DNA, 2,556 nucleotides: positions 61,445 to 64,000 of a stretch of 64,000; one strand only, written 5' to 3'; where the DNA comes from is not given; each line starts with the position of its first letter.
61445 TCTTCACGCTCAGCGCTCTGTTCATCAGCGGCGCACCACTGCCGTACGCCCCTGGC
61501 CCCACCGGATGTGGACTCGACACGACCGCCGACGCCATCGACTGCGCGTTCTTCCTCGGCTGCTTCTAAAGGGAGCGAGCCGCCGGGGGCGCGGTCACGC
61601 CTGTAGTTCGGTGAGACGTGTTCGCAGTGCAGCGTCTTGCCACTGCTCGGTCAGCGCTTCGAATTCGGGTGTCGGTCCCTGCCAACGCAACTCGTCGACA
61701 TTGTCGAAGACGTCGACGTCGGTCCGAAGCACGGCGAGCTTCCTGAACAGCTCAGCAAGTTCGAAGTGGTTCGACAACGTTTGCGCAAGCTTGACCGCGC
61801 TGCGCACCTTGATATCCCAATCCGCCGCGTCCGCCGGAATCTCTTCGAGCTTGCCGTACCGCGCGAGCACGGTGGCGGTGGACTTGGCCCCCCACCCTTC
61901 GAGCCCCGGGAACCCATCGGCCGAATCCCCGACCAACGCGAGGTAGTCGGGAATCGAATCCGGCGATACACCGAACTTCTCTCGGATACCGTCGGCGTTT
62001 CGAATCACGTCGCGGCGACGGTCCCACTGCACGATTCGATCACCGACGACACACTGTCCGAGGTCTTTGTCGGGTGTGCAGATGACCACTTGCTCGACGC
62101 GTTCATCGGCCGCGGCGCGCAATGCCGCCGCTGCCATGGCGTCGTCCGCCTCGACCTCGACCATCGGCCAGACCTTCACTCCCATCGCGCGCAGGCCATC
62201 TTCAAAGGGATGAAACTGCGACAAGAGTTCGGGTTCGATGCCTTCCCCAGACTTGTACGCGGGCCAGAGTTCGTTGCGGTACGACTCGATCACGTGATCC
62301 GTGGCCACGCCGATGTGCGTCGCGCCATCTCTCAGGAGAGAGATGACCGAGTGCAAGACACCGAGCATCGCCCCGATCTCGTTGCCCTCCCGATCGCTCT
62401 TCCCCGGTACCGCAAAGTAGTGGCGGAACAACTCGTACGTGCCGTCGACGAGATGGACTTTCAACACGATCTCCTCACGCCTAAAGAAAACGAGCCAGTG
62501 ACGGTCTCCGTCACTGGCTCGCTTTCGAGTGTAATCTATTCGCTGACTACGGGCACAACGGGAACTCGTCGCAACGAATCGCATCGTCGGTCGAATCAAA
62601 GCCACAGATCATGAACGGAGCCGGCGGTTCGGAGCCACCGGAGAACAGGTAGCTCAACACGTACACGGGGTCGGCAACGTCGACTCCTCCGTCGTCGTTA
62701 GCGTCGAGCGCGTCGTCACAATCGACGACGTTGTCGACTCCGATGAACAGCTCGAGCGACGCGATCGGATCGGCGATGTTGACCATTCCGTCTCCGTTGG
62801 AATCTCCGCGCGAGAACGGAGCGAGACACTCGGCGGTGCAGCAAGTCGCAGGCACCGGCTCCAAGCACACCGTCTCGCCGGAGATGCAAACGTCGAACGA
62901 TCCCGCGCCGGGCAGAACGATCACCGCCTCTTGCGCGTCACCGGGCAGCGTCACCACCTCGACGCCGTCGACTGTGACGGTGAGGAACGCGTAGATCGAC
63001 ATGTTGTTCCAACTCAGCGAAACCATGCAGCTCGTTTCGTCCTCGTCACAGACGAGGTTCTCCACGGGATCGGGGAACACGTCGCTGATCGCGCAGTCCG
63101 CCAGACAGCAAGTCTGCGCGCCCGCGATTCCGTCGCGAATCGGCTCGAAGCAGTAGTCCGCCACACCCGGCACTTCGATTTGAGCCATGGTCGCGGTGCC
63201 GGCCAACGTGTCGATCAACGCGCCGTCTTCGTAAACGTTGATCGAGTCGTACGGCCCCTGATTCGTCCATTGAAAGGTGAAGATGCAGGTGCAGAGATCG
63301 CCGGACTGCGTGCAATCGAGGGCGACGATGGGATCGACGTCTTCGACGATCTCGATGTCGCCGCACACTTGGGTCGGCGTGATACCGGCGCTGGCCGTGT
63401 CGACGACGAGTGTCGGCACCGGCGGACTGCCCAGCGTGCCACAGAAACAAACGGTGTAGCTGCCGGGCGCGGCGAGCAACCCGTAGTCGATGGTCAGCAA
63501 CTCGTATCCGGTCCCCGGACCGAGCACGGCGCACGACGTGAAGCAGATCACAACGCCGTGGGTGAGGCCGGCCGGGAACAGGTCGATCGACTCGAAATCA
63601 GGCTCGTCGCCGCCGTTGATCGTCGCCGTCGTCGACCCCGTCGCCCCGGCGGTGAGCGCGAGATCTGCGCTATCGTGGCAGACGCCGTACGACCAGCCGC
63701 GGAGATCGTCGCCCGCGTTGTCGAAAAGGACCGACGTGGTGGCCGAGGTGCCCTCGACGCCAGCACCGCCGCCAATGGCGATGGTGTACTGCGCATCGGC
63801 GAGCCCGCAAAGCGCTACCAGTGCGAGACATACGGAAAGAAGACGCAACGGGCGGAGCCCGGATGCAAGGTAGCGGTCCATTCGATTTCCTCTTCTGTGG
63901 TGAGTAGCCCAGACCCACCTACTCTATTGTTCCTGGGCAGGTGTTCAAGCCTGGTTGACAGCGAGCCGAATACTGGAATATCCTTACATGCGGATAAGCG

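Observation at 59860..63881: Three secreted paralogs share a dockerin pair plus a conserved Cys-rich C-terminal tail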

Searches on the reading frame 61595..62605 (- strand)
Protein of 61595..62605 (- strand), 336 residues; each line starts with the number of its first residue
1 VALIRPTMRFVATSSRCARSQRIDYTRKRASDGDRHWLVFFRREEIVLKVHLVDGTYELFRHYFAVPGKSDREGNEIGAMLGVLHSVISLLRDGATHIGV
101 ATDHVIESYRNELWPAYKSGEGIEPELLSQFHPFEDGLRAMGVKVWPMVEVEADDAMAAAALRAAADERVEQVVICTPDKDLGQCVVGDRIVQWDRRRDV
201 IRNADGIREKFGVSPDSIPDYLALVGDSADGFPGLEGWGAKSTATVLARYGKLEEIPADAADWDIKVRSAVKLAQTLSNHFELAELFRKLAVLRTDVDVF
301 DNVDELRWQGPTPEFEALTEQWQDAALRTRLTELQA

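Call 15: search_protein_families(library=pfam, proteins=[window:61595-62605:-], max_evalue=0.00001)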
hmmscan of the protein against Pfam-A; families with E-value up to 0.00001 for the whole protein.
window:61595-62605:- (336 aa): 2 families
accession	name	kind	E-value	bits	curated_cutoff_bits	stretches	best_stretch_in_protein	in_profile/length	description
PF02739.22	5_3_exonuc_N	-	4.2e-29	101.8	34.3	1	49-212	1-164/164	5'-3' exonuclease, N-terminal resolvase-like domain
PF01367.25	5_3_exonuc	-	1.8e-20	73.7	40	1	213-312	1-95/97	5'-3' exonuclease, C-terminal SAM fold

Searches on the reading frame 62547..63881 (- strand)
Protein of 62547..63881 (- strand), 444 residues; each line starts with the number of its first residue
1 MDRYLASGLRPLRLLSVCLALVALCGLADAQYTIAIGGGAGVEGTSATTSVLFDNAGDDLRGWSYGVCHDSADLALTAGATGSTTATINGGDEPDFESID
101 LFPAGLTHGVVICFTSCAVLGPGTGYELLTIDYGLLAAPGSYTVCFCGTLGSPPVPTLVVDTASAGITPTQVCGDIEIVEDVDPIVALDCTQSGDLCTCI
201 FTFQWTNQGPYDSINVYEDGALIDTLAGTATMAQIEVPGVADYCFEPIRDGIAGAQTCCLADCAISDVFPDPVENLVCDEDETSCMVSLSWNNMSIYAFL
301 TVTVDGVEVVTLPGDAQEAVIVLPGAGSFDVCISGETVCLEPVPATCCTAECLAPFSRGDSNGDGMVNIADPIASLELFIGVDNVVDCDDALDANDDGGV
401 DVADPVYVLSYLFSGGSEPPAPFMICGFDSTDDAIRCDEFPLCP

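Call 3: search_protein_families(library=pfam, proteins=[window:62547-63881:-], max_evalue=1)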
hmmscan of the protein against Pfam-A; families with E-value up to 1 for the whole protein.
window:62547-63881:- (444 aa): 0 families

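Call 5: search_protein_families(library=ncbifam, proteins=[window:62547-63881:-], max_evalue=1)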
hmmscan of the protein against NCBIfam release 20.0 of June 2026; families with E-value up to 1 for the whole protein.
window:62547-63881:- (444 aa): 1 family
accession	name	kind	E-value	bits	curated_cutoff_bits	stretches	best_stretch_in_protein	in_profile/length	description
NF041540.1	dockerin_GC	domain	0.009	16.4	29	1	359-410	10-61/67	GC-type dockerin domain-anchored protein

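Call 45: find_homologous_proteins(query=window:62550-63881:-, max_evalue=0.001)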
Query window:62550-63881:- (444 aa): 28 proteins with E <= 0.001 among 8000 candidates.
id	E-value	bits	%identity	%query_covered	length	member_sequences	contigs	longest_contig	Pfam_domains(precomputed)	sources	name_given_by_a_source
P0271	5.5e-295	996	100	100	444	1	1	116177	-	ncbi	-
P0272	2.1e-216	737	75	94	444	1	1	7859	-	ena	-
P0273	5.3e-130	453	45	78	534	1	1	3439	-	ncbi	ncbi:MAG: hypothetical protein AAF488_13705 [Planctomycetota bacterium]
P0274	4.3e-110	387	46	96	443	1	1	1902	-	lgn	-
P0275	5.8e-109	383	48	91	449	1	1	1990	-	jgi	-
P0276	2.8e-103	364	46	93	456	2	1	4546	-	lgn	-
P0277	1.5e-98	349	47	90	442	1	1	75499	-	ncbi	ncbi:MAG: hypothetical protein ACKVX7_16880 [Planctomycetota bacterium]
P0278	4.8e-91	324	43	94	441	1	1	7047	-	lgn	-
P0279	2.0e-67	246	38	99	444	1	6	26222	-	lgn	-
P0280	1.9e-52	197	31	92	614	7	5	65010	-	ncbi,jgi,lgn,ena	-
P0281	6.6e-45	172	34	97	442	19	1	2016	PF01833.31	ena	-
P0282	8.7e-43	165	35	90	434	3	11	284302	PF01833.31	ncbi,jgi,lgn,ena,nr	ncbi:MAG: IPT/TIG domain-containing protein [Planctomycetota bacterium]|jgi:hypothetical protein|nr:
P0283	1.2e-42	165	35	59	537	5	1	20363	-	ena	-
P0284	2.4e-41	160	35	86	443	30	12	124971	-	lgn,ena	-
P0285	4.1e-41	159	35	90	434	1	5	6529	PF01833.31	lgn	-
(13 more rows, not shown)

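Call 53: predict_structure(alignment_id=A4)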
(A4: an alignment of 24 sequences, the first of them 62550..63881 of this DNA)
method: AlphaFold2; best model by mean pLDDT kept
length: 444 residues; sequences in the alignment: 24
mean_pLDDT: 87.7   pTM: 0.47
mean pLDDT of the five models: 87.7, 87.1, 86.5, 86.3, 86.1
residues with pLDDT >= 90: 283; 70-90: 124; 50-70: 24; < 50: 13
segments of 3 or more residues with pLDDT < 50: 1-11
pLDDT, mean of each block of 10 residues (from residue 1): 39 54 54 94 92 95 96 95 94 94 95 85 96 94 93 90 90 94 93 84 94 96 96 90 94 92 80 94 86 94 95 95 85 93 94 83 87 88 81 91 93 91 80 78 63
secondary structure, 60 per line:
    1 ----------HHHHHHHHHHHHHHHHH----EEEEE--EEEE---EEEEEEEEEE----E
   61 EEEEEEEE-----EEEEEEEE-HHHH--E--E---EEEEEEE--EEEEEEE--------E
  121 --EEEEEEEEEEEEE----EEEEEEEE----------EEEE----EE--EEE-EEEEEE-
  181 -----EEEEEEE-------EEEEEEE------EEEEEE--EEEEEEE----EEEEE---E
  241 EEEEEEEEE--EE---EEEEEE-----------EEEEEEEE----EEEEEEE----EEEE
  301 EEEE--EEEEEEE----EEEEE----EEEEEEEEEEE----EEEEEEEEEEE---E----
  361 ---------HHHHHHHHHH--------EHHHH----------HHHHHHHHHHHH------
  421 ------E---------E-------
elements in order: H11-27 E32-36 E39-42 E46-55 E60-68 E74-81 H83-86 E96-102 E105-111 E123-135 E140-147 E158-161 E170-172 E174-179 E186-192 E200-206 E213-218 E221-227 E232-236 E240-249 E257-262 E274-281 E286-292 E297-304 E307-313 E318-322 E327-337 E342-352 H370-379 H389-392 H403-414

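Call 55: fold_search(model_id=the predicted structure, library=pdb)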
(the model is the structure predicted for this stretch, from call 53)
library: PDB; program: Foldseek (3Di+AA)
matches with E <= 10: 1836; with E <= 0.001: 327
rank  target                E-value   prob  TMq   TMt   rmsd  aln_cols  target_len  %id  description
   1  2w1n                  6.4e-12  1.00  0.26  0.47  11.3       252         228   11  cohesin and fibronectin type-III double module construct from the Clostridium perfringens glycoside hydrolase GH84C (released 2009-02-03)
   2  6xay_A                2.1e-10  1.00  0.22  0.33  14.2       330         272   14  Structure of a fragment of human fibronectin containing the 10th, 11th and 12th type III domains (released 2021-06-09)
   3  3r8q                  5.6e-10  1.00  0.22  0.34  13.1       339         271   14  Structure of Fibronectin domain 12-14 (released 2012-04-11)
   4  6xax_B                8.0e-10  1.00  0.20  0.29  13.7       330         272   13  Structure of a fragment of human fibronectin containing the 11th type III domain, extra domain A, and the 12th type II (released 2021-06-09)
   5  6xay_C                1.6e-09  1.00  0.22  0.32  13.7       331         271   14  Structure of a fragment of human fibronectin containing the 10th, 11th and 12th type III domains (released 2021-06-09)
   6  6xay_B                2.6e-09  1.00  0.22  0.33  14.8       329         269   14  Structure of a fragment of human fibronectin containing the 10th, 11th and 12th type III domains (released 2021-06-09)
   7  4gh7_B                2.9e-09  1.00  0.17  0.26  13.7       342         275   12  Crystal structure of Anticalin N7A in complex with oncofetal fibronectin fragment Fn7B8 (released 2012-12-26)
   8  8peq_B                6.8e-09  1.00  0.20  0.30  13.2       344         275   13  Complex of diubiquitin-derived artificial binding protein (Affilin) variant Af2 with its target oncofetal fibronectin  (released 2024-06-26)
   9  1fnf                  1.2e-08  1.00  0.19  0.23  14.2       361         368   10  FRAGMENT OF HUMAN FIBRONECTIN ENCOMPASSING TYPE-III REPEATS 7 THROUGH 10 (released 1996-01-29)
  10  4yfd_A                1.7e-08  1.00  0.22  0.20  22.1       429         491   10  Crystal structure PTP delta Ig1-Fn2 in complex with IL-1RAcP (released 2015-05-06)
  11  5n47_D                1.8e-08  1.00  0.18  0.27  13.7       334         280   12  Structure of Anticalin N7E in complex with the three-domain fragment Fn7B8 of human oncofetal fibronectin (released 2018-02-14)
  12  3t1w                  1.8e-08  1.00  0.19  0.22  14.3       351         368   12  Structure of the four-domain fragment Fn7B89 of oncofetal fibronectin (released 2012-03-21)
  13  5n47_F                3.0e-08  1.00  0.18  0.26  13.9       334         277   11  Structure of Anticalin N7E in complex with the three-domain fragment Fn7B8 of human oncofetal fibronectin (released 2018-02-14)
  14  5e53_D                3.7e-08  1.00  0.20  0.25  17.2       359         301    8  Crystal structure of chicken CNTN1 FN1-FN3 domains (released 2016-08-31)
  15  4fl4_C                4.3e-08  1.00  0.28  0.40  29.1       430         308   12  Scaffoldin conformation and dynamics revealed by a ternary complex from the Clostridium thermocellum cellulosome (released 2012-06-27)
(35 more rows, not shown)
